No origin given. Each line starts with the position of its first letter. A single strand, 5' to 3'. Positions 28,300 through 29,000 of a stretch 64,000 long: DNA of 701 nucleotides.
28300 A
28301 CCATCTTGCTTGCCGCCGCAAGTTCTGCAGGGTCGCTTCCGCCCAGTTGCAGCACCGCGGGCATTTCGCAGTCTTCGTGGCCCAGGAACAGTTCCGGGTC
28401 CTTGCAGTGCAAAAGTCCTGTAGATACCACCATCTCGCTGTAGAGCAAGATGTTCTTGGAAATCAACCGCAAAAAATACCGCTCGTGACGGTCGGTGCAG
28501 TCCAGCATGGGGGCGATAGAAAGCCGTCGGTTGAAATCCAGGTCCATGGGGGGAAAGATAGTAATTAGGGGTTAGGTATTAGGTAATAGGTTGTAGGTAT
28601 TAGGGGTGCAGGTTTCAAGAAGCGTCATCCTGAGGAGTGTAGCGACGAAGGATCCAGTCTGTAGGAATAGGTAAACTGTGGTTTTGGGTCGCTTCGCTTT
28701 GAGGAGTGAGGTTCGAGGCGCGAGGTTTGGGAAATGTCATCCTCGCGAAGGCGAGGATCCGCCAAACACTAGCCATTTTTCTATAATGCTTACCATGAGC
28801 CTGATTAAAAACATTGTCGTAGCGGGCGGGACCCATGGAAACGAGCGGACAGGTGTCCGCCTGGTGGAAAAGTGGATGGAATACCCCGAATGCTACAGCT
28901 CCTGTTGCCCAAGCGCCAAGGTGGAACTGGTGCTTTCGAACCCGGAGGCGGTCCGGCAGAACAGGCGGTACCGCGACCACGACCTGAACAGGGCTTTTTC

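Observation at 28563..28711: A ~150-nt composite intergenic element present in inverted orientation at two distant loci (28563-28711 and 41989-42137)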

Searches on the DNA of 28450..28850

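Call 61: search_rna_families(source=window, start=28450, end=28850, threshold=evalue, max_evalue=10)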
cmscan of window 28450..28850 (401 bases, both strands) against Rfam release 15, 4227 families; matches with E-value up to 10: 3.
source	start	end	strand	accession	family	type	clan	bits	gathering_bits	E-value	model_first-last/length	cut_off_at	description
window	28722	28780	+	RF02748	FtrB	Gene; sRNA;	-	17.8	66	2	1-115/115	no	Francisella sRNA B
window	28471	28532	-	RF02784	SorX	Gene; sRNA;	-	16.7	46.6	0.17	1-73/73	no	Singlet oxygen resistance RNA X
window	28471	28530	-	RF02451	ncr1241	Gene; sRNA;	-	14.9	60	7.2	1-63/63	no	Bacillus sRNA ncr1241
